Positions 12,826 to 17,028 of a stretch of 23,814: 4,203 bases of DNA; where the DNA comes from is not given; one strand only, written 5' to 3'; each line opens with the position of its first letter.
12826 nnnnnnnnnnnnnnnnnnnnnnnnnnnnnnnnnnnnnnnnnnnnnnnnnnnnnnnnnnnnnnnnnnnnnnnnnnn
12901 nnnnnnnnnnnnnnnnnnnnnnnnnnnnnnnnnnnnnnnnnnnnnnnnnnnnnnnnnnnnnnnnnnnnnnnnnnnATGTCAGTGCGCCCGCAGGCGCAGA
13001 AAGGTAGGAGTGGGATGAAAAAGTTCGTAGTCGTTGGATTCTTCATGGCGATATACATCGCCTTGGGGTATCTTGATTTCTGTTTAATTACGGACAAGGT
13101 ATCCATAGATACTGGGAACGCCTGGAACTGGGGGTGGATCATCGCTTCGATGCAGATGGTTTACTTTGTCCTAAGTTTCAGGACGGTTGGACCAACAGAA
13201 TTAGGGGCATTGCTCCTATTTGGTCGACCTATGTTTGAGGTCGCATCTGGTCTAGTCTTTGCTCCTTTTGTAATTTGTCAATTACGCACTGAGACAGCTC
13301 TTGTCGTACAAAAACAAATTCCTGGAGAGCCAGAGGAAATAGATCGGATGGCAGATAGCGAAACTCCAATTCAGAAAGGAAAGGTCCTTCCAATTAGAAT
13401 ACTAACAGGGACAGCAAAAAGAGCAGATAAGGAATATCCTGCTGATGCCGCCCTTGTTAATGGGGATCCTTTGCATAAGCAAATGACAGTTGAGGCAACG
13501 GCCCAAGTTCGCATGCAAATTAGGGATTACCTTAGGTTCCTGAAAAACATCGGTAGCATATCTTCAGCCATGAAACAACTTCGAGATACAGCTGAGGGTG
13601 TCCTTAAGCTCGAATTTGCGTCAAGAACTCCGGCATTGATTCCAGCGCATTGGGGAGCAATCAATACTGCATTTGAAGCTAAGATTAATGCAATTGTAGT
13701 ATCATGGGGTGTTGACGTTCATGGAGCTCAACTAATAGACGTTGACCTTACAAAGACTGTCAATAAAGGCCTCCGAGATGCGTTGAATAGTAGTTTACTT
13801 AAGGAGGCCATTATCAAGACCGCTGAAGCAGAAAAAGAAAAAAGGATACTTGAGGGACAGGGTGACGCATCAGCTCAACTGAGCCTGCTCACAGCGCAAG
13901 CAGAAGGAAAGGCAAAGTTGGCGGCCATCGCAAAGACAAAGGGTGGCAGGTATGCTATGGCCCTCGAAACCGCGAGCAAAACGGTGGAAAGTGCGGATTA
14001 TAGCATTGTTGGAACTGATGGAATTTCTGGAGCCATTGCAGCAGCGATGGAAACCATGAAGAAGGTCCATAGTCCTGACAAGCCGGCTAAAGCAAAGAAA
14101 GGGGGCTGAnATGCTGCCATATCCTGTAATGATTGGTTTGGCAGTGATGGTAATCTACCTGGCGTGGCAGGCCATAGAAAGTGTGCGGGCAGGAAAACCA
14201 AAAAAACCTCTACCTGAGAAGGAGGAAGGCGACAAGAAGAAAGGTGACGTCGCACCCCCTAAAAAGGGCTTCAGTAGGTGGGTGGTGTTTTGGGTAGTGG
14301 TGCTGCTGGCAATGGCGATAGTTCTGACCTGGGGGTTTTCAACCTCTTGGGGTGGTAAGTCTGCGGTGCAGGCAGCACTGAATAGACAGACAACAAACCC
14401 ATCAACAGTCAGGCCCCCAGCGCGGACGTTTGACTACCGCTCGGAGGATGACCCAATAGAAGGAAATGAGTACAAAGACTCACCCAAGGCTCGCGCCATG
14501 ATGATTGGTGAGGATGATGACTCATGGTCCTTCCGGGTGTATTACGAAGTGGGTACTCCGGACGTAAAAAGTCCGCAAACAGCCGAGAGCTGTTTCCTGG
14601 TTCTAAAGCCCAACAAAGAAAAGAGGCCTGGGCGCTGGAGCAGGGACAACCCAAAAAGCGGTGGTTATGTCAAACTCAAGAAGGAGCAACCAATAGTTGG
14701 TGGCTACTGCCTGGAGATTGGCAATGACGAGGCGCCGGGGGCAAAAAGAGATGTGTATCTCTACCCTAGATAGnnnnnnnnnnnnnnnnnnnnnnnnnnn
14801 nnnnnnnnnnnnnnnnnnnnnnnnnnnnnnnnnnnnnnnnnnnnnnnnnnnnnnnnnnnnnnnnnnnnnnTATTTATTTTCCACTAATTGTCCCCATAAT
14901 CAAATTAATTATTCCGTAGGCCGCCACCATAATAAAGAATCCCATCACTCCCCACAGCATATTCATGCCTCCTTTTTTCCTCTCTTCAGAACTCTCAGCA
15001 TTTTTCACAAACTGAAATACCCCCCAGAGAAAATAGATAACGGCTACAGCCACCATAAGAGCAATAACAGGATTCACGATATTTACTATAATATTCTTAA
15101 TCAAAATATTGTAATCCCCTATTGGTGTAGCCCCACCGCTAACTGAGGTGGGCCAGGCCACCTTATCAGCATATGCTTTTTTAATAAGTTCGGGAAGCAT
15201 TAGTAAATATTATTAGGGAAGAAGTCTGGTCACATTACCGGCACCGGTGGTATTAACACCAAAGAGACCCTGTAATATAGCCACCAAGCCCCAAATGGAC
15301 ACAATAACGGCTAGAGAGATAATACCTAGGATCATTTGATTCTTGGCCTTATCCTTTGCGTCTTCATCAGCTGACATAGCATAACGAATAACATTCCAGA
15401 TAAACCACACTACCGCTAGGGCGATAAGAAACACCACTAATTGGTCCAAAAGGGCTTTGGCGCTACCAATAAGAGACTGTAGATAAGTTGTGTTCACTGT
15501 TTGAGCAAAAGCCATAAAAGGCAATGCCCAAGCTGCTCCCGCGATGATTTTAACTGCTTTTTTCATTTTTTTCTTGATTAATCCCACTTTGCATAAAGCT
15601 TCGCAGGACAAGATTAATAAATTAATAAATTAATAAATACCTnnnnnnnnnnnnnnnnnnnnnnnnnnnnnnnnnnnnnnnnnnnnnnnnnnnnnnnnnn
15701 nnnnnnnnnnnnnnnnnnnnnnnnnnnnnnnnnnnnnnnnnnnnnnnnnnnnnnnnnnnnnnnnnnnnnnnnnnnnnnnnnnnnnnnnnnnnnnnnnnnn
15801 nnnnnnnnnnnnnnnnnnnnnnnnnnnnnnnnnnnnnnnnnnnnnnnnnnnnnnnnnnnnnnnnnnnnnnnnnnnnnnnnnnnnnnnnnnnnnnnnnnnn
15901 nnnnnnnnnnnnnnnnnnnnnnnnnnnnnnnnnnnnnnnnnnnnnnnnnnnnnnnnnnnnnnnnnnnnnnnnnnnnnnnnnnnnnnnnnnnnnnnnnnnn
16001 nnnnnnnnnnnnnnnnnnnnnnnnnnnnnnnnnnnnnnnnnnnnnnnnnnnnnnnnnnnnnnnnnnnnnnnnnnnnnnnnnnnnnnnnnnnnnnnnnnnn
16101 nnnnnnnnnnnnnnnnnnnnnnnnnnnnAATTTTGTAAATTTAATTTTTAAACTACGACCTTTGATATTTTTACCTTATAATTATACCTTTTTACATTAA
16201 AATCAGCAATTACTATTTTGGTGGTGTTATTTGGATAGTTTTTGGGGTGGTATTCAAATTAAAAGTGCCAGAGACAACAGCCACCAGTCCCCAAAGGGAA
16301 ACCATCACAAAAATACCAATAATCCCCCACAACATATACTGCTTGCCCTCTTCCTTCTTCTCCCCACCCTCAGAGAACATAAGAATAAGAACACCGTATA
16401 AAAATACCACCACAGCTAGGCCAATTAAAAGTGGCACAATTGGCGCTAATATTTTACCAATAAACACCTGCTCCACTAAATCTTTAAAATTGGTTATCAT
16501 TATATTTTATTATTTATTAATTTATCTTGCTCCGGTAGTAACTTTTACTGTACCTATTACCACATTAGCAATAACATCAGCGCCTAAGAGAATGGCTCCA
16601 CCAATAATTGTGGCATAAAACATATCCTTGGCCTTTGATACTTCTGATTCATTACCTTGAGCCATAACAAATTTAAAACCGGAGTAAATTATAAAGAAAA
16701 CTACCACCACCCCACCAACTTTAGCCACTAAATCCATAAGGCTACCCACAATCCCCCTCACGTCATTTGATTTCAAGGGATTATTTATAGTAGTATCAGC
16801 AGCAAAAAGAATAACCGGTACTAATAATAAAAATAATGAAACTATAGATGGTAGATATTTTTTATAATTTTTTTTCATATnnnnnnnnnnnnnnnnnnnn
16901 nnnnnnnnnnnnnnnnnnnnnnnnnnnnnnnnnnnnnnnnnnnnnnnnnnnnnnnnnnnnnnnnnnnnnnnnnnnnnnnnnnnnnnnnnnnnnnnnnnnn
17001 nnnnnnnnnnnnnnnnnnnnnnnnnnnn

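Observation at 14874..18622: Tandem array of six paralogous VirB2/TrbC-like pilin genes led by an orphan solute-binding protein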

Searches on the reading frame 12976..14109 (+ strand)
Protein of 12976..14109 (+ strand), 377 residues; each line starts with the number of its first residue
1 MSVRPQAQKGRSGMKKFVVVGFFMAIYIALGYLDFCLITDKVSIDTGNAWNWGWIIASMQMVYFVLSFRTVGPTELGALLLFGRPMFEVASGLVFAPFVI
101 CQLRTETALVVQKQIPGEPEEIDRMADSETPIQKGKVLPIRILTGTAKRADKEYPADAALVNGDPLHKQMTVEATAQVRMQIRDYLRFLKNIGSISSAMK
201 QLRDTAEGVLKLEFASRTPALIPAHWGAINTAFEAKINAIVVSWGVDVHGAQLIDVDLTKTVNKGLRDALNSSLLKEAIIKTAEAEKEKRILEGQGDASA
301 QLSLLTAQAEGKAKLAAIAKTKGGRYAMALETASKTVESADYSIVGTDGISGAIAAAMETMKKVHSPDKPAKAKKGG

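Call 5: search_protein_families(library=pfam, proteins=[window:12976-14109:+], max_evalue=0.01)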
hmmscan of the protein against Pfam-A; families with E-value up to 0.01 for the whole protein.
window:12976-14109:+ (377 aa): 1 family
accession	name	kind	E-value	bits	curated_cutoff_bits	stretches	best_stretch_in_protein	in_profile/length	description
PF01145.31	Band_7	-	1e-07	32.6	23.6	1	169-287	57-176/176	SPFH domain / Band 7 family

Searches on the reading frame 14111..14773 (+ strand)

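Call 5: search_protein_families(library=pfam, proteins=[window:14111-14773:+], max_evalue=0.01)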
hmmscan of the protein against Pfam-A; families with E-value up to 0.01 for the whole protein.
window:14111-14773:+ (220 aa): 1 family
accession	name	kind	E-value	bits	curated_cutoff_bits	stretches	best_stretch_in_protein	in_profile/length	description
PF07331.16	TctB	-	0.0073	16.9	29.1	1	3-78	33-93/137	Tripartite tricarboxylate transporter TctB family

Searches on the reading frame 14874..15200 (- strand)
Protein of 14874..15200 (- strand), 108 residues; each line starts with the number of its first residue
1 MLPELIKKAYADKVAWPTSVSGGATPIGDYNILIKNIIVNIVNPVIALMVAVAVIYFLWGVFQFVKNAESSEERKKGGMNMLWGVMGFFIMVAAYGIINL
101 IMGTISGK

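Call 3: search_protein_families(library=pfam, proteins=[window:14874-15200:-], max_evalue=1)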
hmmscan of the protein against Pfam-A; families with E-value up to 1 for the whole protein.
window:14874-15200:- (108 aa): 4 families
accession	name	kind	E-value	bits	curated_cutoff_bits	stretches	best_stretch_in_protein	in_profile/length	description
PF18895.5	T4SS_pilin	-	5.8e-09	36.3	26.6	1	34-101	5-71/71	Type IV secretion system pilin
PF03729.18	DUF308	-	0.011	16.4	25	1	42-94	18-68/73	Short repeat of unknown function (DUF308)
PF11660.13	DUF3262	-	0.012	16.3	27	1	46-94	22-70/76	Protein of unknown function (DUF3262)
PF06664.17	WLS-like_TM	-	0.012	15.3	28.3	1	35-105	137-212/247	Wntless-like, transmembrane domain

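Call 77: search_protein_families(library=ncbifam, proteins=[window:14874-15200:-], max_evalue=0.01)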
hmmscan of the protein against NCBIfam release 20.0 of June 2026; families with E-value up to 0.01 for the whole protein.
window:14874-15200:- (108 aa): 2 families
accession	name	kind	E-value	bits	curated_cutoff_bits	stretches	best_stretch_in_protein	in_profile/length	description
NF045849.1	ICE_MMCAP2_0565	equivalog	5.1e-09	35.7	40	1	29-105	4-80/80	Mbov_0395 family pilin-like conjugal transfer protein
NF003425.0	PRK04897.1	equivalog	0.0039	16.4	355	1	27-106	148-222/298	zinc metalloprotease HtpX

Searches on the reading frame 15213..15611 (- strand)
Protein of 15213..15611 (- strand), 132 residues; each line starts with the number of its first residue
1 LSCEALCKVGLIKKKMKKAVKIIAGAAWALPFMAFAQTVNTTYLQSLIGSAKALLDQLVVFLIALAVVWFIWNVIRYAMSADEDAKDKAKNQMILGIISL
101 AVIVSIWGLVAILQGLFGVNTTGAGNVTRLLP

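Call 3: search_protein_families(library=pfam, proteins=[window:15213-15611:-], max_evalue=1)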
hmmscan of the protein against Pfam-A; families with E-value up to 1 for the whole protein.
window:15213-15611:- (132 aa): 9 families
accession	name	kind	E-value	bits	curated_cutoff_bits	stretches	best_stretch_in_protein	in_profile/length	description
PF18895.5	T4SS_pilin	-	8.2e-07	29.5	26.6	1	62-112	20-70/71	Type IV secretion system pilin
PF23605.1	FKS1_dom2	-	0.0025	18.2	27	1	24-120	60-155/174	1,3-beta-glucan synthase component FKS1, second domain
PF12794.12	MscS_TM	-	0.0026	17.1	28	1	20-113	123-212/339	Mechanosensitive ion channel inner membrane domain 1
PF11700.14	ATG22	-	0.051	12.7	24.1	1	28-121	294-384/482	Vacuole effluxer Atg22 like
PF00520.37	Ion_trans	-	0.053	13.1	25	1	40-87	113-166/241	Ion transport protein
PF02466.24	Tim17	-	0.075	13.8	32.7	1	20-104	11-94/111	Tim17/Tim22/Tim23/Pmp24 family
PF05875.18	Ceramidase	-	0.16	11.7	32.5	1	28-108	107-184/259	Ceramidase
PF03579.19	SHP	-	0.19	11.8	27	1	93-120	23-48/65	Small hydrophobic protein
PF11346.13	DUF3149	-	0.8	9.8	23.2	1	96-117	10-31/40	Protein of unknown function (DUF3149)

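Call 77: search_protein_families(library=ncbifam, proteins=[window:15213-15566:-], max_evalue=0.01)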
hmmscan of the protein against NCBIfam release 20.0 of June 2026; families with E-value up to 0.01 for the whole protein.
window:15213-15566:- (117 aa): 1 family
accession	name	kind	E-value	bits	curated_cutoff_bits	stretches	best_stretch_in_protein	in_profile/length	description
NF045849.1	ICE_MMCAP2_0565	equivalog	5.6e-07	29.1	40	1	30-98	7-76/80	Mbov_0395 family pilin-like conjugal transfer protein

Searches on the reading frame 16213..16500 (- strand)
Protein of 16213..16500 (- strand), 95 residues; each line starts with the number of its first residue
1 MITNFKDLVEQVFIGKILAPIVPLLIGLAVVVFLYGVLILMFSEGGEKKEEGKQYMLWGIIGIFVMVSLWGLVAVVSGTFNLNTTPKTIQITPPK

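Call 3: search_protein_families(library=pfam, proteins=[window:16213-16500:-], max_evalue=1)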
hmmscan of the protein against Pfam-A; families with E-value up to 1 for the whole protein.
window:16213-16500:- (95 aa): 5 families
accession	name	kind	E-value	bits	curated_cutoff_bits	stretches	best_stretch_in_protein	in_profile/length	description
PF18895.5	T4SS_pilin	-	1.1e-08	35.5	26.6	1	11-75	6-70/71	Type IV secretion system pilin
PF17364.7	DUF5389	-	0.083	13.5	25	1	47-83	4-40/104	Family of unknown function (DUF5389)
PF19529.4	DUF6057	-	0.16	11.2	29.8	1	11-73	147-205/569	Family of unknown function (DUF6057)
PF20990.2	DUF2207_C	-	0.53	10.4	33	1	25-84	145-193/247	Predicted membrane protein (DUF2207) C-terminal domain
PF15062.11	ARL6IP6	-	0.63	10.7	27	1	19-40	25-46/86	Haemopoietic lineage transmembrane helix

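Call 77: search_protein_families(library=ncbifam, proteins=[window:16213-16500:-], max_evalue=0.01)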
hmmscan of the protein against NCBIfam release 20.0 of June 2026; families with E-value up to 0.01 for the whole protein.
window:16213-16500:- (95 aa): 2 families
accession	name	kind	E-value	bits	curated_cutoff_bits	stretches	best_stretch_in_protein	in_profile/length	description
NF045849.1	ICE_MMCAP2_0565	equivalog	1.8e-08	34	40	1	13-79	12-79/80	Mbov_0395 family pilin-like conjugal transfer protein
TIGR00950.1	2A78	equivalog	0.0042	16.5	230.2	1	12-70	6-64/264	carboxylate/amino acid/amine transporter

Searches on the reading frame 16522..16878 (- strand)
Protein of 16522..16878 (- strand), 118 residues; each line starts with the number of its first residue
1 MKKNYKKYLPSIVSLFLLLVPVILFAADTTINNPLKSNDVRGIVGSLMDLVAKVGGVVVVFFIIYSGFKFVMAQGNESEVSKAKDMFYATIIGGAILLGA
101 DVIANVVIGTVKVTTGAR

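Call 3: search_protein_families(library=pfam, proteins=[window:16522-16878:-], max_evalue=1)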
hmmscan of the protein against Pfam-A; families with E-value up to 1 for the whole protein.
window:16522-16878:- (118 aa): 2 families
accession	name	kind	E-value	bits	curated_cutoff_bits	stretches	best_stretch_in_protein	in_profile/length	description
PF18895.5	T4SS_pilin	-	2.2e-07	31.3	26.6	1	43-107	8-71/71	Type IV secretion system pilin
PF02466.24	Tim17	-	0.026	15.3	32.7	1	36-99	34-96/111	Tim17/Tim22/Tim23/Pmp24 family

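Call 77: search_protein_families(library=ncbifam, proteins=[window:16522-16878:-], max_evalue=0.01)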
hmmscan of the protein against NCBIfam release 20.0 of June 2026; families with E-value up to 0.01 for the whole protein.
window:16522-16878:- (118 aa): 2 families
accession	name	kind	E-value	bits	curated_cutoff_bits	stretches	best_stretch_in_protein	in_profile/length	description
NF043065.1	MMSYN1_0478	equivalog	0.0051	16.7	170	1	5-93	7-88/190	MFS transporter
NF045849.1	ICE_MMCAP2_0565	equivalog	0.0068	16.1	40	1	38-111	7-80/80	Mbov_0395 family pilin-like conjugal transfer protein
